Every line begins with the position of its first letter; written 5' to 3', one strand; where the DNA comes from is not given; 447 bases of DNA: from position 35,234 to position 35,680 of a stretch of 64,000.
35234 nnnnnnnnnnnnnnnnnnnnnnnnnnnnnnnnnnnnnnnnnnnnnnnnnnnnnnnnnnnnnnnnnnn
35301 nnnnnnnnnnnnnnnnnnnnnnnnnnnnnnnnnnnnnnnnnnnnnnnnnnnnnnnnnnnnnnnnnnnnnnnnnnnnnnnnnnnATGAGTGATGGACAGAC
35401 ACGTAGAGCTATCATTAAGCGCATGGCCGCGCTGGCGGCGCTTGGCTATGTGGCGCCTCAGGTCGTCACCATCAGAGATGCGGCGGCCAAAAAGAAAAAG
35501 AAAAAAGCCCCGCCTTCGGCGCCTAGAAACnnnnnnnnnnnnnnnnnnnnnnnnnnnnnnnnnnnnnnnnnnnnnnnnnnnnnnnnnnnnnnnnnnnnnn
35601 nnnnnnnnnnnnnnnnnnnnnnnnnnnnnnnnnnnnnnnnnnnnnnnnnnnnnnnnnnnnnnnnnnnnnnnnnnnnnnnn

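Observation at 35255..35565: Compact unannotated small-gene unit: promoter with operator-like inverted repeat, 7-codon uORF and a coupled 49-aa ORF with Tat-like motif and poly-Lys tail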

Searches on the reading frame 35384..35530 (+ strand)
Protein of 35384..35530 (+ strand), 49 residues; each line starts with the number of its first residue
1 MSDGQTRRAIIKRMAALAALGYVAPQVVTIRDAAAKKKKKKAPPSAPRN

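Call 5: search_protein_families(library=ncbifam, proteins=[window:35384-35530:+], max_evalue=1)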
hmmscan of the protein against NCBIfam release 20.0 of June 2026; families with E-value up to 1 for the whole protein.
seq(49 aa): 1 family
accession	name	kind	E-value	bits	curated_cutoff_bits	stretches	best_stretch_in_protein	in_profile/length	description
NF047904.1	MmDecMmdE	equivalog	0.016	15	65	1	14-32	23-41/57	methylmalonyl-CoA decarboxylase subunit epsilon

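Call 6: search_protein_families(library=pfam, proteins=[window:35384-35530:+], max_evalue=1)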
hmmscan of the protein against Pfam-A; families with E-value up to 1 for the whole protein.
seq(49 aa): 1 family
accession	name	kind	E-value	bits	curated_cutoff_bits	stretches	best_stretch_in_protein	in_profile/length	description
PF04858.18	TH1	-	0.11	11.6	24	1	6-37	484-515/579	TH1 protein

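Call 7: find_homologous_proteins(query=window:35384-35530:+, max_evalue=10)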
Query seq(49 aa) (49 aa): 4 proteins with E <= 10 among 4 candidates.
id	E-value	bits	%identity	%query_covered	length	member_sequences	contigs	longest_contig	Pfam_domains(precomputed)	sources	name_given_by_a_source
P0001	7.6e-17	77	94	65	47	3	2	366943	-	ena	-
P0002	3.3e-16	75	85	96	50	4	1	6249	-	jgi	-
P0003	3.2e-15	72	78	100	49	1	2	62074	-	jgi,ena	jgi:hypothetical protein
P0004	1.7e-14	69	83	96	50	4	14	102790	-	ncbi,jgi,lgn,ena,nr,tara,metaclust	ncbi:MAG: hypothetical protein QF449_00380 [Alphaproteobacteria bacterium]|jgi:hypothetical protein|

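Call 9: find_encoding_contigs(protein=P0004, flank=5000, max_places=6)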
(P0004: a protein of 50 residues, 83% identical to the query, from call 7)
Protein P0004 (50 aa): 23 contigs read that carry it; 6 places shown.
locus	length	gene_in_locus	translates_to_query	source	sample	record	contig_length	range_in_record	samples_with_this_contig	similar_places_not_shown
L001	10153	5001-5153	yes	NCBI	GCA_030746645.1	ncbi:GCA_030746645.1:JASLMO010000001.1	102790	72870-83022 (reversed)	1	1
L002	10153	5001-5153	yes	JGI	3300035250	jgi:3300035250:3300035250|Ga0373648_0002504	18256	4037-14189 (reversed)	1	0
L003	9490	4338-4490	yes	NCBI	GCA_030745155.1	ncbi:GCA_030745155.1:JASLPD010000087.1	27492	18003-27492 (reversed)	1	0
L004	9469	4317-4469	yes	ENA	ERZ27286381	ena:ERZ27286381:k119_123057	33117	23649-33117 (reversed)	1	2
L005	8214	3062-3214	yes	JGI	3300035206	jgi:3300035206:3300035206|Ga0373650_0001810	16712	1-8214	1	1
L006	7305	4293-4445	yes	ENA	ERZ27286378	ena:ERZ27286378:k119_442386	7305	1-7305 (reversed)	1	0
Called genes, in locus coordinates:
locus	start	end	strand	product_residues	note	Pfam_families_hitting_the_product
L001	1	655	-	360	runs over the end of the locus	-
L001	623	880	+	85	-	-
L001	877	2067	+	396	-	PF04892:VanZ-LLP1 (weak)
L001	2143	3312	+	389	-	-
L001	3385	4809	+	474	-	PF08238:Sel1, PF12796:Ank_2 (weak), PF13857:Ank_5 (weak), PF12796:Ank_2, PF13637:Ank_4, PF12796:Ank_2, PF13637:Ank_4, PF12796:Ank_2, +7 more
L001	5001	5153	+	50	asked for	-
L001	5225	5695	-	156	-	PF06319:MmcB-like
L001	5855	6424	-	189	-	PF20161:VpsR (weak), PF00072:Response_reg, PF02954:HTH_8 (faint), PF13556:HTH_30 (faint)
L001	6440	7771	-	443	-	PF00512:HisKA (weak), PF02518:HATPase_c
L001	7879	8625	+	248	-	PF00005:ABC_tran, PF13304:AAA_21 (faint)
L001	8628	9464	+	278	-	PF01061:ABC2_membrane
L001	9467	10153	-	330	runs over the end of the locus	PF02277:DBI_PRT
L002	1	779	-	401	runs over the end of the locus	-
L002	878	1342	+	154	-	-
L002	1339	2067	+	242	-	PF04892:VanZ-LLP1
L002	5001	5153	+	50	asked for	-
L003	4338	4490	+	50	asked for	-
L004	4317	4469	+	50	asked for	-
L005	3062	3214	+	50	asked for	-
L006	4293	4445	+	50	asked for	-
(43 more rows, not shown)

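Call 10: find_encoding_contigs(protein=P0003, flank=5000, max_places=4)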
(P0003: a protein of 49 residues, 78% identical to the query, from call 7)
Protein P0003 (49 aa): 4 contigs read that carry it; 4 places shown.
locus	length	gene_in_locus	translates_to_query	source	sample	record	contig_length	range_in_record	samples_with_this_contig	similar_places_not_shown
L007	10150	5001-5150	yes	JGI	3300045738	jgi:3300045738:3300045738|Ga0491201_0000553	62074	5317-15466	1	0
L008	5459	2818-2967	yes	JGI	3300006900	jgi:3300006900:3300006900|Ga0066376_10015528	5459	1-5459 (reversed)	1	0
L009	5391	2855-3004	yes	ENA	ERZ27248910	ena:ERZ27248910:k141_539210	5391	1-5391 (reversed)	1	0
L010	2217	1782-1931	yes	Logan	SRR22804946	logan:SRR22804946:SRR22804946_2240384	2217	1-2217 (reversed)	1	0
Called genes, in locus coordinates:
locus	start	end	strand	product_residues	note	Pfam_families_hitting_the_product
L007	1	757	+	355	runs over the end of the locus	PF01370:Epimerase, PF04321:RmlD_sub_bind (weak), PF16363:GDP_Man_Dehyd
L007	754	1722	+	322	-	PF01370:Epimerase, PF04321:RmlD_sub_bind, PF16363:GDP_Man_Dehyd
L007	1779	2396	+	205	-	PF13242:Hydrolase_like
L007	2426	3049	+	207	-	PF13580:SIS_2, PF01380:SIS (weak)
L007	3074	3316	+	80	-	-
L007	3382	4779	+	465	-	PF12796:Ank_2 (weak), PF12796:Ank_2, PF13857:Ank_5 (weak), PF12796:Ank_2, PF13637:Ank_4, PF13857:Ank_5 (weak), PF12796:Ank_2, PF13637:Ank_4 (weak), +5 more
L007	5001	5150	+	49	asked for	-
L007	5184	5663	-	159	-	PF06319:MmcB-like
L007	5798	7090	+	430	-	PF00563:EAL (weak)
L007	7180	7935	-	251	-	PF02277:DBI_PRT, PF00072:Response_reg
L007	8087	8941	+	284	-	PF02654:CobS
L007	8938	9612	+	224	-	PF00300:His_Phos_1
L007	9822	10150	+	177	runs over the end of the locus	PF02283:CobU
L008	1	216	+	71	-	?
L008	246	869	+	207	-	PF13580:SIS_2, PF01380:SIS (weak)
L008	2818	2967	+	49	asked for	-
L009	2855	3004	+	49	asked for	-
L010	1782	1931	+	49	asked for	-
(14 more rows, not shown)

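Call 11: find_encoding_contigs(protein=P0001, flank=5000, max_places=4)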
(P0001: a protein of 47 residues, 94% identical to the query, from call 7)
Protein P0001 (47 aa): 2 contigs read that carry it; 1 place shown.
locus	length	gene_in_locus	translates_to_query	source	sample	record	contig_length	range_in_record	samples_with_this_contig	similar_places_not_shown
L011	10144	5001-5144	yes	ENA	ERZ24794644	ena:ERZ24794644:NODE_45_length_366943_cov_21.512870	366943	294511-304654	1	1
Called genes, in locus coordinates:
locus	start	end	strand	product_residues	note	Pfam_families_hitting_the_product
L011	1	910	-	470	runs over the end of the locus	PF04932:Wzy_C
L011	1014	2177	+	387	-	PF04892:VanZ-LLP1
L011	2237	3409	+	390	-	-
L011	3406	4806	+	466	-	PF08238:Sel1 (weak), PF12796:Ank_2 (weak), PF13857:Ank_5 (weak), PF12796:Ank_2, PF13637:Ank_4 (weak), PF13857:Ank_5 (weak), PF12796:Ank_2, PF13637:Ank_4, +4 more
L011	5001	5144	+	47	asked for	-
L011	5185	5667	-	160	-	PF06319:MmcB-like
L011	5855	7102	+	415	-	-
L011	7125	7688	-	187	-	PF23198:PDE8A_N (weak), PF00072:Response_reg, PF02954:HTH_8 (faint)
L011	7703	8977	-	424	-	PF02518:HATPase_c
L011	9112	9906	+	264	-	PF00005:ABC_tran, PF13304:AAA_21 (faint)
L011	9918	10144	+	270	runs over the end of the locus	PF01061:ABC2_membrane, PF12698:ABC2_membrane_3 (weak)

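Call 12: find_encoding_contigs(protein=P0002, flank=5000, max_places=4)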
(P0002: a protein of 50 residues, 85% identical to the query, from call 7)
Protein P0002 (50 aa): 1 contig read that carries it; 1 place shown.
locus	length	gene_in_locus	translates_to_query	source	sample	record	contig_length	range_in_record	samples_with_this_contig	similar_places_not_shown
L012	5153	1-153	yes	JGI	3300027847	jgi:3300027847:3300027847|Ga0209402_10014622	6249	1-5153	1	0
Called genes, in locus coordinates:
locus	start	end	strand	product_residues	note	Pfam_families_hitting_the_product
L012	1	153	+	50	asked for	?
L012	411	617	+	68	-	-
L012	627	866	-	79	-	PF06319:MmcB-like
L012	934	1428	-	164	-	PF00072:Response_reg, PF20161:VpsR (faint), PF02954:HTH_8 (weak), PF13556:HTH_30 (faint)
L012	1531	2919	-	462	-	PF00512:HisKA (faint), PF02518:HATPase_c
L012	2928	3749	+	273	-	PF00005:ABC_tran, PF13304:AAA_21 (faint)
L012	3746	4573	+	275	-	PF01061:ABC2_membrane, PF12698:ABC2_membrane_3 (weak)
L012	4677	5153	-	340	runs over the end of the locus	PF02277:DBI_PRT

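Call 17: find_related_loci(query=A2, collection=genome_contigs, flank=4000)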
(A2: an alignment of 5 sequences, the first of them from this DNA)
Query A2 (49 aa) in genome_contigs; peptide patterns used: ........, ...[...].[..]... (x = any residue, [..] = any of these).
136 stretches matched a pattern; 1 encode a relative of the query (tblastn E <= 1e-3); 1 distinct loci.
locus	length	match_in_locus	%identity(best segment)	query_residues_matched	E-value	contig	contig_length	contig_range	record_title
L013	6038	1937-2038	82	1-34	1e-14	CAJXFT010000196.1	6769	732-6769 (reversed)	MAG TPA_asm: uncultured Alphaproteobacteria bacterium isolate ERR599062_bin.171_MetaBAT_v2.12.1_MAG genome assembly, con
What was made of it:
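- Tried and rejected: Species-representative genome scan: only one locus, of the L001 type (call 17).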

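Call 25: search_protein_representatives(alignment_id=A2)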
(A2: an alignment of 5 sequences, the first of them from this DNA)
Query: 5 sequences, 49 profile positions. Proteins with E-value up to 0.001 (for the whole library): 15; up to 1e-10: 3; up to 1e-30: 0. The best 15 are listed.
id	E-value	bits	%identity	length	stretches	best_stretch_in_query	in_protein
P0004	1.5e-28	114.5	-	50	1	1-48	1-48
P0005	1.0e-12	63.8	-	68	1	4-44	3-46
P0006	9.7e-11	57.4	-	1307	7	7-27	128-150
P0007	6.6e-10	54.7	-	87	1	4-38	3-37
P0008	5.8e-09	51.7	-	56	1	4-47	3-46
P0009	1.1e-07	47.6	-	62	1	4-46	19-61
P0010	1.9e-06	43.6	-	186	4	6-28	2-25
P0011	1.3e-05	41.0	-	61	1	3-46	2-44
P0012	6.6e-05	38.7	-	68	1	3-46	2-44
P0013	1.6e-04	37.5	-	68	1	4-46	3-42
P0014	1.7e-04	37.4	-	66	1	6-35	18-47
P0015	1.9e-04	37.3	-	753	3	14-30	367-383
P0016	4.3e-04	36.1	-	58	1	4-35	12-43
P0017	6.5e-04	35.6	-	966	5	7-27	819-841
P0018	9.8e-04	35.0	-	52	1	4-38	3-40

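Call 28: search_protein_families(library=ncbifam, proteins=[P0005, P0007, P0008, P0009, P0011, P0012, P0013, P0014, P0016, P0018], max_evalue=1)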
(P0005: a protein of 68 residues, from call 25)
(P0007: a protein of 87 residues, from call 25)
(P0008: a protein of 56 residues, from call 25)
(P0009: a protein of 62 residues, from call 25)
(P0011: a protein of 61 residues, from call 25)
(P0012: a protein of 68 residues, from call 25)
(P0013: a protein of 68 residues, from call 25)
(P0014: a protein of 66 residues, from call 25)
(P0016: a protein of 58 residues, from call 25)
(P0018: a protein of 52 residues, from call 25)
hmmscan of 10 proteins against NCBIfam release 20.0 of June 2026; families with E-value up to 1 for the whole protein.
P0005 (68 aa): 0 families

P0007 (87 aa): 3 families
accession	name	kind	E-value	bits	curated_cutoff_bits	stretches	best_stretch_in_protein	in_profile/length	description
TIGR02811.1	formate_TAT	hypoth_equivalog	0.0021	18.3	48.45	1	3-44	8-48/66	formate dehydrogenase region TAT target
TIGR01409.1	TAT_signal_seq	domain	0.021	15.2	16.7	1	5-32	2-27/29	twin-arginine translocation signal domain-containing protein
TIGR02164.1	torA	equivalog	0.2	9.7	1465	1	4-41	3-40/824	trimethylamine-N-oxide reductase TorA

P0008 (56 aa): 4 families
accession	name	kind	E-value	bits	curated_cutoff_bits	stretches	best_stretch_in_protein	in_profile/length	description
TIGR02811.1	formate_TAT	hypoth_equivalog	9.2e-05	22.7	48.45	1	2-37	7-42/66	formate dehydrogenase region TAT target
TIGR01409.1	TAT_signal_seq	domain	0.014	15.7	16.7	1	4-34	1-29/29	twin-arginine translocation signal domain-containing protein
NF047833.1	TyroCdyMelC1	equivalog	0.042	14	120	1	1-43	1-45/127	apotyrosinase chaperone MelC1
NF009296.0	PRK12653.1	subfamily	0.053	13.3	306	1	11-32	117-138/220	fructose-6-phosphate aldolase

P0009 (62 aa): 2 families
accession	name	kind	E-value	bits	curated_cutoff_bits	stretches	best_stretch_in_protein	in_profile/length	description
TIGR02811.1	formate_TAT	hypoth_equivalog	0.08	13.3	48.45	1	18-51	7-40/66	formate dehydrogenase region TAT target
NF006332.0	PRK08562.1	equivalog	0.11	12.3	120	1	10-44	39-72/132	50S ribosomal protein L32e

P0011 (61 aa): 1 family
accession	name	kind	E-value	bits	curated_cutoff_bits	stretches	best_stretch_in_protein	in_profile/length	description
NF009296.0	PRK12653.1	subfamily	0.13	11.9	306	1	13-34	119-140/220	fructose-6-phosphate aldolase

P0012 (68 aa): 0 families

P0013 (68 aa): 3 families
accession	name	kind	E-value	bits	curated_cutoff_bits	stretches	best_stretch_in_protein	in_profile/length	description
NF009296.0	PRK12653.1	subfamily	0.0029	17.4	306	1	12-37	118-142/220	fructose-6-phosphate aldolase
TIGR02811.1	formate_TAT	hypoth_equivalog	0.027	14.8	48.45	1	2-34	7-39/66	formate dehydrogenase region TAT target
TIGR00875.1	fsa_talC_mipB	equivalog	0.25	10.7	245.95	1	13-32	117-136/213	fructose-6-phosphate aldolase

P0014 (66 aa): 2 families
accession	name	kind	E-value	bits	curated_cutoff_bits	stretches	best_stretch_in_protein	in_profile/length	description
TIGR01409.1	TAT_signal_seq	domain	0.0046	17.3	16.7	1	18-47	2-29/29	twin-arginine translocation signal domain-containing protein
TIGR02811.1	formate_TAT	hypoth_equivalog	0.022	15.1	48.45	1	14-36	6-28/66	formate dehydrogenase region TAT target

P0016 (58 aa): 1 family
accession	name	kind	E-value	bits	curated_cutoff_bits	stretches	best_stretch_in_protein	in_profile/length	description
TIGR02811.1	formate_TAT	hypoth_equivalog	0.011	16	48.45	1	7-42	3-38/66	formate dehydrogenase region TAT target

P0018 (52 aa): 2 families
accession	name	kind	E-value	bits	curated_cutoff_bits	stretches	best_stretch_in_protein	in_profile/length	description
TIGR01409.1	TAT_signal_seq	domain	0.0036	17.6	16.7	1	5-28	2-26/29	twin-arginine translocation signal domain-containing protein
TIGR02811.1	formate_TAT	hypoth_equivalog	0.0066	16.8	48.45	1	3-31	8-36/66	formate dehydrogenase region TAT target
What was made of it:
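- On Tat signal peptide (TIGR01409 / PF10518): P0014 (17.3 bits) and P0018 (17.6 bits) exceed the 16.7-bit cut-off (call 28).
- Closest known: TIGR02811 'formate dehydrogenase region TAT target'. Different: Matches cover only profile positions of about 3-48, which is the signal (call 28).
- Two members exceed the TIGR01409 cut-off (call 28).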

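Call 29: find_homologous_proteins(query=A3, max_evalue=0.01)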
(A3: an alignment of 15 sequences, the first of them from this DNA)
Query A3 (15 sequences) (49 aa, profile of the alignment): 48 proteins with E <= 0.01 among 8000 candidates.
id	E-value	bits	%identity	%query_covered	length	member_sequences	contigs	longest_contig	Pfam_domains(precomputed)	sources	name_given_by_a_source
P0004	5.9e-21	92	83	96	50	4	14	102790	-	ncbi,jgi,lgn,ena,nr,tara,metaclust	ncbi:MAG: hypothetical protein QF449_00380 [Alphaproteobacteria bacterium]|jgi:hypothetical protein|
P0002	8.5e-21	91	85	96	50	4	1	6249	-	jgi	-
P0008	1.3e-19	88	52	96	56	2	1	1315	-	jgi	-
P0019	1.5e-19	87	52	96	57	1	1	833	-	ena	-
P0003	1.6e-19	87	78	100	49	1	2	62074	-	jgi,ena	jgi:hypothetical protein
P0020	2.2e-19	87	72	65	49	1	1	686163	-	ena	-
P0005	1.3e-18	84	56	88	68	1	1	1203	-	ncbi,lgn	-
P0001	4.5e-18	83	94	65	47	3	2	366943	-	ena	-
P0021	2.4e-17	80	52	86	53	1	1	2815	-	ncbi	-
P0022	7.5e-17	79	51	86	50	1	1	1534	-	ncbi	-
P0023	8.4e-17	79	62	69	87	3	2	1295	-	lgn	-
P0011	1.1e-16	78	49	88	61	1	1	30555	-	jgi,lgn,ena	-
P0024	1.1e-16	78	65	63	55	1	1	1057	-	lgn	-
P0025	2.6e-16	77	48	86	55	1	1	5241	-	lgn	-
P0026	5.7e-16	76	45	90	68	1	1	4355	-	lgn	-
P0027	6.0e-16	76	45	90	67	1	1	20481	-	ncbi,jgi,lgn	-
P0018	9.9e-16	75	43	84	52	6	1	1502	-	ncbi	-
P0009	2.2e-15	74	57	71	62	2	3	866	-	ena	-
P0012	2.8e-15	74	53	73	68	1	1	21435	-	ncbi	-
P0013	3.4e-15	73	48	86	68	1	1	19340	-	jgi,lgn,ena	-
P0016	3.9e-15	73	50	65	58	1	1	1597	-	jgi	jgi:hypothetical protein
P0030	5.7e-15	73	50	94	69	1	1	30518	-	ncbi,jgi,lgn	-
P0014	1.5e-14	71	60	61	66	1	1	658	-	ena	-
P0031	3.1e-14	70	50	65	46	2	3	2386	-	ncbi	-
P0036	7.7e-13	66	49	71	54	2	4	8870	-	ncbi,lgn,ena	-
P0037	1.1e-12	65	40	80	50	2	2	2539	-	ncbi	-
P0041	1.8e-11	62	49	84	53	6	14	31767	-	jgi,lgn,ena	-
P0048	1.5e-10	59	40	86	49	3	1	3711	-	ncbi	-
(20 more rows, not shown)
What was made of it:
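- Family: 15 hits in a full HMM scan of 1.84 billion proteins (call 25) and 48 clusters in the profile search (call 29).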

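Call 31: find_encoding_contigs(protein=P0012, flank=6000, max_places=2)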
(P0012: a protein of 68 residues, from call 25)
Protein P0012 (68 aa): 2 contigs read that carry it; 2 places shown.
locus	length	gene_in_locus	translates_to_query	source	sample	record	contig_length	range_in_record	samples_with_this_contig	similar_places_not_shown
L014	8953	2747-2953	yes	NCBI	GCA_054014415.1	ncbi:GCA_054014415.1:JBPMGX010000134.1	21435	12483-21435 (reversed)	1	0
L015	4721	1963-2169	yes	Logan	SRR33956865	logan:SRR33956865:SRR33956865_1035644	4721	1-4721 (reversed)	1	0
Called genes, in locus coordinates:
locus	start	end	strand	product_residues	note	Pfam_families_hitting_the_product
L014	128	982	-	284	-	PF00800:PDT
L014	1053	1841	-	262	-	PF02348:CTP_transf_3, PF12804:NTP_transf_3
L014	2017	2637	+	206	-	PF00034:Cytochrom_C (weak)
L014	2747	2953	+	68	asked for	-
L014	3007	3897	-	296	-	-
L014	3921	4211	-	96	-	PF05402:PqqD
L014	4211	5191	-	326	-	-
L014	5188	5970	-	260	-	PF00149:Metallophos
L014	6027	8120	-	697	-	PF08448:PAS_4, PF13487:HD_5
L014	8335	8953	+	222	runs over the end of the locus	PF06035:Peptidase_C93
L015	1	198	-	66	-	?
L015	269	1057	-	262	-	PF02348:CTP_transf_3, PF12804:NTP_transf_3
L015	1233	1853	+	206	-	PF00034:Cytochrom_C (weak)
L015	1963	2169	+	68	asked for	-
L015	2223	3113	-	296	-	-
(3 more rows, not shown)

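Call 32: find_encoding_contigs(protein=P0011, flank=6000, max_places=2)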
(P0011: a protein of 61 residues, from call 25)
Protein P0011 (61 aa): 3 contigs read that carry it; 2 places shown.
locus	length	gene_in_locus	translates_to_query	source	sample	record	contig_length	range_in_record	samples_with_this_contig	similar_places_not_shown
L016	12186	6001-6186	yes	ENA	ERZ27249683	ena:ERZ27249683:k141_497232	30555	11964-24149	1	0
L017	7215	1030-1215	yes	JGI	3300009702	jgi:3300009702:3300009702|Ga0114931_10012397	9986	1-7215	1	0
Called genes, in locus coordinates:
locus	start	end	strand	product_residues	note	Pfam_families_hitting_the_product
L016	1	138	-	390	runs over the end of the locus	PF01855:POR_N, PF17147:PFOR_II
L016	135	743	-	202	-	PF01558:POR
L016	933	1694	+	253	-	PF00106:adh_short, PF13561:adh_short_C2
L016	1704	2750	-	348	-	PF09925:DUF2157 (weak)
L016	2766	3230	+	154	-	PF06262:Zincin_1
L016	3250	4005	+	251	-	PF00106:adh_short, PF08659:KR, PF13561:adh_short_C2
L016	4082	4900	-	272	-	PF05721:PhyH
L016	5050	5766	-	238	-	PF01027:Bax1-I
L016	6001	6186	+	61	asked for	-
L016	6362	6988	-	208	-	PF06080:DUF938, PF13649:Methyltransf_25 (weak)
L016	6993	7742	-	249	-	PF20582:UPF0758_N (weak), PF04002:RadC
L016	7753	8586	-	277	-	PF00557:Peptidase_M24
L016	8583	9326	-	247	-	PF17746:SfsA_N, PF03749:SfsA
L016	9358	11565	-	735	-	PF17876:CSD2, PF00773:RNB, PF00575:S1 (weak)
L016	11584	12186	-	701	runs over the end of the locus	PF01131:Topoisom_bac, PF01396:Zn_ribbon_Top1, PF13368:Toprim_C_rpt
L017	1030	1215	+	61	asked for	-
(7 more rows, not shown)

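Call 33: find_encoding_contigs(protein=P0041, flank=6000, max_places=3)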
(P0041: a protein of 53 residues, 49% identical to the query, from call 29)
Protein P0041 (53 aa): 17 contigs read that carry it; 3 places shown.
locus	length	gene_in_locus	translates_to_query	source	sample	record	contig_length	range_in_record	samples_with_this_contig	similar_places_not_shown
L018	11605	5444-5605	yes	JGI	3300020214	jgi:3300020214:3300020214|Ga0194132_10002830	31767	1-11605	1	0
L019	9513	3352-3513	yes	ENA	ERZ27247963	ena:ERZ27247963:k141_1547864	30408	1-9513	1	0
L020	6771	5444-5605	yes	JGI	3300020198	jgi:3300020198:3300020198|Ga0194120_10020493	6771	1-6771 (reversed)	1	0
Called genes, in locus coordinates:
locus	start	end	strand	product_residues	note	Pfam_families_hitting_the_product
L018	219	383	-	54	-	-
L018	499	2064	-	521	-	PF06253:MTTB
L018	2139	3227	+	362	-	PF01370:Epimerase, PF04321:RmlD_sub_bind (weak), PF16363:GDP_Man_Dehyd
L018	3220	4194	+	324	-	PF04321:RmlD_sub_bind, PF01370:Epimerase, PF16363:GDP_Man_Dehyd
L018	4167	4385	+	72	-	PF01361:Tautomerase, PF14552:Tautomerase_2 (weak)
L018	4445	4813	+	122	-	-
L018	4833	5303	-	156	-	PF06319:MmcB-like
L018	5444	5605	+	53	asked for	-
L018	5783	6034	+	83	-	PF02609:Exonuc_VII_S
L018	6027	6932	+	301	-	PF00348:polyprenyl_synt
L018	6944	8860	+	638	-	PF13292:DXP_synthase_N, PF02779:Transket_pyr, PF02780:Transketolase_C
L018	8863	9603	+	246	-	PF01479:S4, PF01728:FtsJ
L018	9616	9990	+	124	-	PF04993:TfoX_N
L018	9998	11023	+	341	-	PF00850:Hist_deacetyl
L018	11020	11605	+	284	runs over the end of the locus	PF00583:Acetyltransf_1 (weak), PF13673:Acetyltransf_10, PF13508:Acetyltransf_7, PF18014:Acetyltransf_18 (faint)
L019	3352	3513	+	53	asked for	-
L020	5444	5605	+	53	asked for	-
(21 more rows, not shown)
